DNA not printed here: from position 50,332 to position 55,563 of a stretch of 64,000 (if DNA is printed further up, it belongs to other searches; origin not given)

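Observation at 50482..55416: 1644-aa fusion of a eukaryotic-type Ser/Thr kinase, STAND/AAA ATPase, TPR array, GAF domain and a complete sigma-54 activator module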

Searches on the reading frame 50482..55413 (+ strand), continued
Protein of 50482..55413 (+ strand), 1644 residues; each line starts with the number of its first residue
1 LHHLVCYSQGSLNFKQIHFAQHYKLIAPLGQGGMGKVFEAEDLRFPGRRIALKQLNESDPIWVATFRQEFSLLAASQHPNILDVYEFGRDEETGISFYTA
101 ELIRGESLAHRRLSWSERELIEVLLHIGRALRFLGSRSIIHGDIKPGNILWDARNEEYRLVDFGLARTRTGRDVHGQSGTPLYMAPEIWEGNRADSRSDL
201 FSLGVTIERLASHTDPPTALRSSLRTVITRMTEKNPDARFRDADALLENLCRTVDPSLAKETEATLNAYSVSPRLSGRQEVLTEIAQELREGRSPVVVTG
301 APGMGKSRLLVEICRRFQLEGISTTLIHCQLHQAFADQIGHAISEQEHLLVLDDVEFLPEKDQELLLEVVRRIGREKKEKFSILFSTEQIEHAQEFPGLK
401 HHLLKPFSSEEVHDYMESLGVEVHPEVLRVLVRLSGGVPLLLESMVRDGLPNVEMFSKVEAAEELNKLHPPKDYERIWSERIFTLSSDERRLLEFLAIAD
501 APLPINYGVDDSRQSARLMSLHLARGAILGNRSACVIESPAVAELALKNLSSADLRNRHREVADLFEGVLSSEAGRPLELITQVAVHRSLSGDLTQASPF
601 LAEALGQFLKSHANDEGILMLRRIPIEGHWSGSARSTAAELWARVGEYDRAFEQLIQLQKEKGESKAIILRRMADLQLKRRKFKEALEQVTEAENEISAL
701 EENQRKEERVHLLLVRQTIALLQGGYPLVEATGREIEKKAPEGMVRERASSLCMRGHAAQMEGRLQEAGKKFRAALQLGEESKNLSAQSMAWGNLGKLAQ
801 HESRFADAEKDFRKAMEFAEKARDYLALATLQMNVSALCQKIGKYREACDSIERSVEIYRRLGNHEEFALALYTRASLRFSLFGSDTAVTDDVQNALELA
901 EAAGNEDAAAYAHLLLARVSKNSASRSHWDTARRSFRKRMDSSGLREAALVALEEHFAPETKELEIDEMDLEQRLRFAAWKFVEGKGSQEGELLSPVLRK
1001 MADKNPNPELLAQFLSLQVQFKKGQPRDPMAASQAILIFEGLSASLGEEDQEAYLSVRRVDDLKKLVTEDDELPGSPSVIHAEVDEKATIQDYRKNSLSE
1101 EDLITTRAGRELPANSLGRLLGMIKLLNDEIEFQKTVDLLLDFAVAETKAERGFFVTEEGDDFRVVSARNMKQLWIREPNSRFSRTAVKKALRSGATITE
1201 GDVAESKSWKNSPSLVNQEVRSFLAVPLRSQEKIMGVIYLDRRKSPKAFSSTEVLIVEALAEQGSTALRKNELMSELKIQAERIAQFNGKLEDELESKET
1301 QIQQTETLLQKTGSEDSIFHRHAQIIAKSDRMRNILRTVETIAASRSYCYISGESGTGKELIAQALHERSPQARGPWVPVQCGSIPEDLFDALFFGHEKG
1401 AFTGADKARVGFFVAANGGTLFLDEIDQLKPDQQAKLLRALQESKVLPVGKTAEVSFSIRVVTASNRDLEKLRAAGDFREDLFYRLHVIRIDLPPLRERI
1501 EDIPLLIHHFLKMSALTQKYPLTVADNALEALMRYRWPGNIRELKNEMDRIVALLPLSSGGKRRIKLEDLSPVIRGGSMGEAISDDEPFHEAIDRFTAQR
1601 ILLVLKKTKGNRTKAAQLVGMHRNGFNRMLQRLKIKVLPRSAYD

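Call 19: find_related_loci(query=A1, collection=genome_contigs, flank=8000)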
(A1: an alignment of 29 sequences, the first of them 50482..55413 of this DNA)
Query A1 (1644 aa) in genome_contigs; peptide patterns used: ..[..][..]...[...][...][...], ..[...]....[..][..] (x = any residue, [..] = any of these).
600 stretches matched a pattern (row limit reached: there are more); 596 encode a relative of the query (tblastn E <= 1e-3); the best 80 are kept; 80 distinct loci.
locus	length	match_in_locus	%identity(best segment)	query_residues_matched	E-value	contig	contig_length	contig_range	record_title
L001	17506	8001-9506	34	1110-1642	4e-74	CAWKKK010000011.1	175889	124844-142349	MAG: uncultured Acidobacteriaceae bacterium isolate MFD00731.bin.3.48 genome assembly, contig: contig_37830, whole genom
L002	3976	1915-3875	33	66-1631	2e-74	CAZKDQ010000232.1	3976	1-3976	MAG TPA_asm: uncultured Rhodothermales bacterium isolate SRP220891_co3_377 genome assembly, contig: NODE_51879_length_39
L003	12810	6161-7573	34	1150-1636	8e-73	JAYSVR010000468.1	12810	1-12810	MAG: Acidobacteriota bacterium isolate GFS_12827 GFS_12827_467, whole genome shotgun sequence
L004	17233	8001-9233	34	1193-1638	1e-71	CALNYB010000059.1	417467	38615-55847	MAG: Cyanobacteriota bacterium isolate HOU_bin.0041 genome assembly, contig: contig_11731, whole genome shotgun sequence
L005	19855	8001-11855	36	97-1635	6e-72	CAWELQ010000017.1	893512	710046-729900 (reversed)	MAG: uncultured delta proteobacterium isolate MFD05684.bin.1.403 genome assembly, contig: contig_49171, whole genome sho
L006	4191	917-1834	44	1324-1630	1e-70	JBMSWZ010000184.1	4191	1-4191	MAG: Cephaloticoccus sp. isolate LKB_V6_S18_100percent_par_LKB_V6_S18_metabat.32_sub NODE_21846_length_4191_cov_3.575193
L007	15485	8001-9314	35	1183-1641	2e-70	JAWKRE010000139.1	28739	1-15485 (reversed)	MAG: Polyangiaceae bacterium isolate ABC1.6 ABC1.6.fa-139, whole genome shotgun sequence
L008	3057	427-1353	44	1320-1634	5e-72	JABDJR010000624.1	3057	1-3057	MAG: Candidatus Eisenbacteria bacterium isolate SS_bin_28 k127_3900121, whole genome shotgun sequence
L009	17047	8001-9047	41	1294-1644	1e-69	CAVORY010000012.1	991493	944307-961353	MAG: uncultured Acidobacteriota bacterium isolate MFD00032.bin.2.43 genome assembly, contig: contig_58716, whole genome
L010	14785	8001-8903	44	1325-1632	3e-69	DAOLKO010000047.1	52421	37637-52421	MAG TPA_asm: Blastocatellia bacterium isolate AMR_MDS_0338 NODE_246_length_52421_cov_15.742772, whole genome shotgun seq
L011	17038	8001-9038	41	1297-1630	8e-69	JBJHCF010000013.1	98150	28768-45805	MAG: Opitutia bacterium isolate SF2967_J5348.metabat2_refined.028 NODE_278_length_98150_cov_2.482213, whole genome shotg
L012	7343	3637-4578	43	1321-1636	5e-69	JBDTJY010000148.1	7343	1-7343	MAG: Kofleriaceae bacterium isolate cluster2_bin.64 k127_5703815, whole genome shotgun sequence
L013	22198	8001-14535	43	1185-1644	1e-67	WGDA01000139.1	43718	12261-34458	MAG: Proteobacteria bacterium isolate S145_22 k151_46504, whole genome shotgun sequence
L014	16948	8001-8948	40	1326-1636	8e-68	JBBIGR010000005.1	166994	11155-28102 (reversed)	MAG: Fibrobacteria bacterium isolate ETS170220_bin_96 NODE_33_length_166994_cov_6.907775, whole genome shotgun sequence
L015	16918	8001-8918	43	1325-1635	4e-67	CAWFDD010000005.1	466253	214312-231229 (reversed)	MAG: uncultured Acidobacteriota bacterium isolate MFD04463.bin.1.241 genome assembly, contig: contig_72380, whole genome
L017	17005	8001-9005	42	1297-1640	2e-66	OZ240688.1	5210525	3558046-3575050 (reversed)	MAG: Acidisarcina sp. isolate ab5ce9a7-abb0-4da2-9ad1-5af9e9ee1826 genome assembly, chromosome: 1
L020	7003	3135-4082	44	1324-1640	1e-65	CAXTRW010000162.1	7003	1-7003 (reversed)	MAG TPA_asm: uncultured Acidobacteriaceae bacterium isolate public_SRR14721966_metawrap_bin.3 genome assembly, contig: p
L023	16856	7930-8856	42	1325-1635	5e-66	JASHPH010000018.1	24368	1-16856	MAG: Candidatus Sulfotelmatobacter sp. isolate JOPF044 JOPF_NEAR_contig_88547, whole genome shotgun sequence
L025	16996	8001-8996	40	1291-1632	2e-64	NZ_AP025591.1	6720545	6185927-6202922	Anaeromyxobacter oryzae strain Red232 chromosome, complete genome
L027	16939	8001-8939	42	1321-1637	2e-64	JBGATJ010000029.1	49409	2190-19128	MAG: Pseudobdellovibrionaceae bacterium isolate MAG_MBR_H10.48 MBRH10-48_opera_contig_2662, whole genome shotgun sequenc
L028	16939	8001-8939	42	1325-1631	2e-64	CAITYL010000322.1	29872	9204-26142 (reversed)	MAG: uncultured Lentisphaerae bacterium isolate Loclat_bin-12951 genome assembly, contig: bin-12951:322/404, whole genom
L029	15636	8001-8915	42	1325-1636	2e-64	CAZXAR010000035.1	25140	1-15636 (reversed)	MAG TPA_asm: uncultured Enterobacteriaceae bacterium isolate binchicken_co21_395 genome assembly, contig: NODE_872_lengt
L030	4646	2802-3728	43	1325-1632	1e-64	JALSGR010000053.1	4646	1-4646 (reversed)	MAG: Methylothermaceae bacterium isolate 354-166_maxbin2_scaf2bin.109 354-166_scaffold_17028_c1, whole genome shotgun se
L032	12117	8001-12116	40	1325-1638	5e-64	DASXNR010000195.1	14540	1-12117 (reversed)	MAG TPA_asm: Acetobacteraceae bacterium isolate SMAG_U5359 k141_5215179, whole genome shotgun sequence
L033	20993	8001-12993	38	1322-1638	3e-64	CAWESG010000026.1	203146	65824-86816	MAG: uncultured Alphaproteobacteria bacterium isolate MFD02134.bin.2.23 genome assembly, contig: contig_456, whole genom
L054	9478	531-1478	40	1320-1637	1e-61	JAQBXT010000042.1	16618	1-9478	MAG: Proteobacteria bacterium isolate casp150-mb.292 NODE_9035_length_16618_cov_0.203705, whole genome shotgun sequence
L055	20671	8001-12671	40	1311-1642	1e-66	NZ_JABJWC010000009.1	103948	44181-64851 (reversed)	Komagataeibacter melomenusus strain AV436 NODE_9_length_103948_cov_20.658104, whole genome shotgun sequence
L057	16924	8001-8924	41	1322-1640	3e-61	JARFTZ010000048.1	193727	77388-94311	MAG: Gammaproteobacteria bacterium isolate SCS_cbin_148 SCS_cbin_148_cosample_000013282404, whole genome shotgun sequenc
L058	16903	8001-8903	40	1325-1635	2e-61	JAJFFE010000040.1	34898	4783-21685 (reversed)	MAG: Planctomycetota bacterium isolate OFTM36 OFTM36_39, whole genome shotgun sequence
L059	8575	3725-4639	41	1325-1636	2e-61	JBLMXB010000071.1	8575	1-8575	MAG: Hyphomicrobiales bacterium isolate MAG267 PRJNA957066_bin47_renamed_70, whole genome shotgun sequence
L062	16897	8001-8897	38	1325-1636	7e-61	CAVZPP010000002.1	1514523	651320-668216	MAG: uncultured Bacteroidaceae bacterium isolate MFD03804.bin.1.39 genome assembly, contig: contig_14406, whole genome s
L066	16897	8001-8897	41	1325-1632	4e-61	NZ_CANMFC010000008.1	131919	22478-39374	Uncultured Kushneria sp. isolate 4-2069.fasta NODE_8, whole genome shotgun sequence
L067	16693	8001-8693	48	1325-1554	5e-61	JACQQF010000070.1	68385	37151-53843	MAG: Candidatus Methylomirabilota bacterium isolate NC_groundwater_1326_Ag_S-0.2um_61_204 S_p2_S4_coassembly_k141_251249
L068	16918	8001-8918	38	1325-1635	7e-61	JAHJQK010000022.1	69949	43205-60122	MAG: Proteobacteria bacterium isolate OS_PC_MetaG.mb.106 OS_PC_MetaG.mb.106_k141_71808, whole genome shotgun sequence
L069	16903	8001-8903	41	1323-1632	5e-61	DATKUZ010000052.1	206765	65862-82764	MAG TPA_asm: Sulfuriferula sp. isolate SMAG_U14120 k141_1297966, whole genome shotgun sequence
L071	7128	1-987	41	1323-1644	4e-61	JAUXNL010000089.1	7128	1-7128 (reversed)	MAG: Moraxellaceae bacterium isolate C1_concoct.bin.94_sub C1_k141_63439, whole genome shotgun sequence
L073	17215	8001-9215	35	1222-1644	5e-61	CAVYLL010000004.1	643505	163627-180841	MAG: uncultured Acidobacteriaceae bacterium isolate MFD05521.bin.1.48 genome assembly, contig: contig_43131, whole genom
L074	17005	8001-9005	39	1300-1637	1e-60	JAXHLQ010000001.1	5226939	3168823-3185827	MAG: Deltaproteobacteria bacterium isolate Salar_de_Ascotan_soil_MAG_ASO27 contig_800_polypolish, whole genome shotgun s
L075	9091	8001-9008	39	1325-1638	1e-60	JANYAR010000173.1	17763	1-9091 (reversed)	MAG: Alphaproteobacteria bacterium isolate GL140_5_metabat_337 GL140_5_k141_968086, whole genome shotgun sequence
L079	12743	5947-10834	38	1323-1641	2e-60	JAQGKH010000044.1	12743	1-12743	MAG: Devosia sp. isolate RYN_506 scaffold_516203, whole genome shotgun sequence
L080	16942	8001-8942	41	1317-1632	2e-60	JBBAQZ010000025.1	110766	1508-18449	MAG: Myxococcaceae bacterium isolate EUL_206 ctg25-EUL_206, whole genome shotgun sequence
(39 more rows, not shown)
